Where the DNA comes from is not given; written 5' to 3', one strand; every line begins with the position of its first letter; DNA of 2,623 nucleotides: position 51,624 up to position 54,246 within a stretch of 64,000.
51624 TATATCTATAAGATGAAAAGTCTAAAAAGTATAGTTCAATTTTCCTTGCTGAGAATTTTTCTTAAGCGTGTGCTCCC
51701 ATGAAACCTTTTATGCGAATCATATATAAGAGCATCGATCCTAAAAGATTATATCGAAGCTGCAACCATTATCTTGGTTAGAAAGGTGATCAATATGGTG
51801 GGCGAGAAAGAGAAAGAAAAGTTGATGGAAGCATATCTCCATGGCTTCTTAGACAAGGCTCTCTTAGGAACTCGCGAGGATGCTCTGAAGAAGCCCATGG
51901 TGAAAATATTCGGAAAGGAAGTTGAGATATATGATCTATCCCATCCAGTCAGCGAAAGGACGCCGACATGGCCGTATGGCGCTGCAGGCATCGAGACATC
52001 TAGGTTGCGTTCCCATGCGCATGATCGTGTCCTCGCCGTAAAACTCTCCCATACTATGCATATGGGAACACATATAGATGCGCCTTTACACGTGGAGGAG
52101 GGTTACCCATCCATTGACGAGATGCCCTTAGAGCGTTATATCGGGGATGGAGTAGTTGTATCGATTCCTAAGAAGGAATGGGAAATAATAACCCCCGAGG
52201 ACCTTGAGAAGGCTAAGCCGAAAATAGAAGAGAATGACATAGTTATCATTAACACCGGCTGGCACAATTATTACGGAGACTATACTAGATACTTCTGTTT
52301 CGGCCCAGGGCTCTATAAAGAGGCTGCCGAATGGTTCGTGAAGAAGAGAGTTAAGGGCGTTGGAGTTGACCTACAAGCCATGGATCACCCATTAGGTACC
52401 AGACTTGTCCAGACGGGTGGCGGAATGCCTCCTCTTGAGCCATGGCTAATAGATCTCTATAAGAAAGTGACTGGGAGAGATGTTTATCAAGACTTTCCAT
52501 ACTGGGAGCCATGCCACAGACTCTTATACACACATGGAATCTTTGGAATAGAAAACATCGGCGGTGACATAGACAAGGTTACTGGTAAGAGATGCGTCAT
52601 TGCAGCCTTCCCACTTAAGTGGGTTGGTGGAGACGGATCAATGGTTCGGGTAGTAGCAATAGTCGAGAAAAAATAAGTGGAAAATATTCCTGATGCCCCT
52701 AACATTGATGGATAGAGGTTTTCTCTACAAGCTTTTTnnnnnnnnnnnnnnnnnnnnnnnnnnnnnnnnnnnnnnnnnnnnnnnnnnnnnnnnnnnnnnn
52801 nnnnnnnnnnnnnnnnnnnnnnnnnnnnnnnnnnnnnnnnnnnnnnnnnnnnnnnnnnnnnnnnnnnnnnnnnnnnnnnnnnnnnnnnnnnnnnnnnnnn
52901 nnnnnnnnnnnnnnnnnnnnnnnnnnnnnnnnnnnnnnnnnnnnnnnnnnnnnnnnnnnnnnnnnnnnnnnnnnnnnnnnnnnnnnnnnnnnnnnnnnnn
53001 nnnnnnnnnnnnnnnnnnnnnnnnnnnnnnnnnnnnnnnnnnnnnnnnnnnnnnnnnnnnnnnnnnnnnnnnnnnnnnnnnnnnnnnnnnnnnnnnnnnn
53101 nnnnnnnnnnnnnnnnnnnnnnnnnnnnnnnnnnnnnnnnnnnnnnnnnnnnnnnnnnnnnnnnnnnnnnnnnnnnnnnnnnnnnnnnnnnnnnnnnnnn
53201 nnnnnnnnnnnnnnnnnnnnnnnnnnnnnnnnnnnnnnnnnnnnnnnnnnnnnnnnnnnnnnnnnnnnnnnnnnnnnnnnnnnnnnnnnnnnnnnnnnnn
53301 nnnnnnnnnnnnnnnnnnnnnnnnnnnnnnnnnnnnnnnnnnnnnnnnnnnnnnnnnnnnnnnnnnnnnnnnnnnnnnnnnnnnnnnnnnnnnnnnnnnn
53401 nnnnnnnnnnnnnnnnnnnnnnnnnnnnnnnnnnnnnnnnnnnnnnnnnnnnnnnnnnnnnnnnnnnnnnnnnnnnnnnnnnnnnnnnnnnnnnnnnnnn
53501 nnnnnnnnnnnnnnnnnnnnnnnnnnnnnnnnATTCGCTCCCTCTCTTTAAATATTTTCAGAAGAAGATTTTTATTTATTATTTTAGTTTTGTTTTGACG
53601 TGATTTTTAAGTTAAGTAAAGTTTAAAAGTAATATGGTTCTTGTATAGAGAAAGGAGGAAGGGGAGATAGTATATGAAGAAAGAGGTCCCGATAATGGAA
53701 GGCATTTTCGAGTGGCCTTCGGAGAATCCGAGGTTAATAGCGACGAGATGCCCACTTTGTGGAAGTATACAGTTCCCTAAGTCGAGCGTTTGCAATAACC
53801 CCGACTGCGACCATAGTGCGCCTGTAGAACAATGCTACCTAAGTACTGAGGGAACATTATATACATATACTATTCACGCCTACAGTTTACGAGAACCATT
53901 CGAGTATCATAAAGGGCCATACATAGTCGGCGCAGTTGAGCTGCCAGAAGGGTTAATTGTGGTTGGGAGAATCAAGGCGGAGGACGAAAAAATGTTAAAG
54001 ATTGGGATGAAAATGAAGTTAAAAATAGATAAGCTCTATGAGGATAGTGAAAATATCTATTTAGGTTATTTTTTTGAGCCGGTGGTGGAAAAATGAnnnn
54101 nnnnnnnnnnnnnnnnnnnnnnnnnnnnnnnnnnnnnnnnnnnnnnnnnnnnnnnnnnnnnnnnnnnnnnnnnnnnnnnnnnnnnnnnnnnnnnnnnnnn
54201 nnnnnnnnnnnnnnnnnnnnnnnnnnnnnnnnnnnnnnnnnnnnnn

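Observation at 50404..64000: Possible archaeal anaerobic trihydroxybenzene-type catabolic island (integrated hypothesis)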

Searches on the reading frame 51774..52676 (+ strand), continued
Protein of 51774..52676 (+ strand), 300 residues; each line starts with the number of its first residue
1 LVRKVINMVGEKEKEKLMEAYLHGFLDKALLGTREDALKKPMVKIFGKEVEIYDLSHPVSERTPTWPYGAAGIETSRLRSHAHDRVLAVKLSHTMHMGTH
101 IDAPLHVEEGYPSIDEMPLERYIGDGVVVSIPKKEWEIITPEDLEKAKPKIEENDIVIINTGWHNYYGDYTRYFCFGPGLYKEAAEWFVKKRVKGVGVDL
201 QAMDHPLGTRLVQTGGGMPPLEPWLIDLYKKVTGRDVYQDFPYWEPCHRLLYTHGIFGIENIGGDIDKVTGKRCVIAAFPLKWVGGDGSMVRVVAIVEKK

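Call 66: find_related_loci(query=A1, collection=metagenome_contigs, flank=10000)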
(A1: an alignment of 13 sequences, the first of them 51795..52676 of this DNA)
Query A1 (293 aa) in metagenome_contigs; peptide patterns used: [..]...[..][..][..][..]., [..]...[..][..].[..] (x = any residue, [..] = any of these).
600 stretches matched a pattern (row limit reached: there are more); 458 encode a relative of the query (tblastn E <= 1e-3); the best 80 are kept; 80 distinct loci.
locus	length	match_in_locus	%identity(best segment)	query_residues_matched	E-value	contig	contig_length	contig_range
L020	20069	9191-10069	80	1-293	2e-156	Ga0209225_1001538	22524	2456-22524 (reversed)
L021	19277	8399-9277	80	1-293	2e-156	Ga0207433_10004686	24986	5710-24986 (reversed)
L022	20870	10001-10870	61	6-293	6e-122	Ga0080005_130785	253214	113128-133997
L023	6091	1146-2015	62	6-293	5e-122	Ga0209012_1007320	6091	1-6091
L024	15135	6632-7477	63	14-293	6e-119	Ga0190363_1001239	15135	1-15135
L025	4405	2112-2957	63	14-293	8e-118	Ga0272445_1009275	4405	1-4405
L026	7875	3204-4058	61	5-293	2e-116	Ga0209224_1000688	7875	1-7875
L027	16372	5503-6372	64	4-293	1e-115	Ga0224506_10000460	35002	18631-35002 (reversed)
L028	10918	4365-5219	60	5-293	3e-115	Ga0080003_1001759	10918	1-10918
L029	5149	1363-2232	62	3-293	1e-113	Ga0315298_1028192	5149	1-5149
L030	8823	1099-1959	58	8-293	2e-109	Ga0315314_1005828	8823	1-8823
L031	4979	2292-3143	59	14-293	2e-108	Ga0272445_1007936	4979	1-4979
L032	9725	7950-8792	57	14-290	2e-106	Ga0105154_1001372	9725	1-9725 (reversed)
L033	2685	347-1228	56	3-293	6e-101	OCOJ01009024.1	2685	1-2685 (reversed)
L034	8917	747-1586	55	9-292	8e-98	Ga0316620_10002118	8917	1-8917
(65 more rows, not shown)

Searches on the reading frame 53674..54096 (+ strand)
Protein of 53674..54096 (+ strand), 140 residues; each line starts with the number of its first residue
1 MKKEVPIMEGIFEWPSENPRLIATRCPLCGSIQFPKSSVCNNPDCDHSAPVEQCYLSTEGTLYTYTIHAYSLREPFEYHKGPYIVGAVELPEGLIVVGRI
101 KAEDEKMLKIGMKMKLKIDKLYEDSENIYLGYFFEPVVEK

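Call 3: search_protein_families(library=pfam, proteins=[window:53674-54096:+])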
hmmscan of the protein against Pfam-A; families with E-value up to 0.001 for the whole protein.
window:53674-54096:+ (140 aa): 2 families
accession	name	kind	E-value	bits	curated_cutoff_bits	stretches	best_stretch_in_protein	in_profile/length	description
PF01796.24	OB_ChsH2_C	-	2.4e-14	53.5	27.1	1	56-117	4-63/65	ChsH2, C-terminal OB-fold domain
PF12172.15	zf-ChsH2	-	6e-07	29.6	23.2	1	19-49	7-34/37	ChsH2, rubredoxin-like zinc ribbon domain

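Call 8: search_protein_families(library=ncbifam, proteins=[window:53674-54096:+], max_evalue=0.00001)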
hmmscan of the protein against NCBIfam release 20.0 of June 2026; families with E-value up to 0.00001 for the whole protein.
window:53674-54096:+ (140 aa): 1 family
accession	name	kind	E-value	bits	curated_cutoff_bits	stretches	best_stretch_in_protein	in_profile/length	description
NF053627.1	BnzsclthlBbsAGT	equivalog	7.6e-11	42.2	250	1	14-128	27-135/145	benzoylsuccinyl-CoA thiolase subunit BbsA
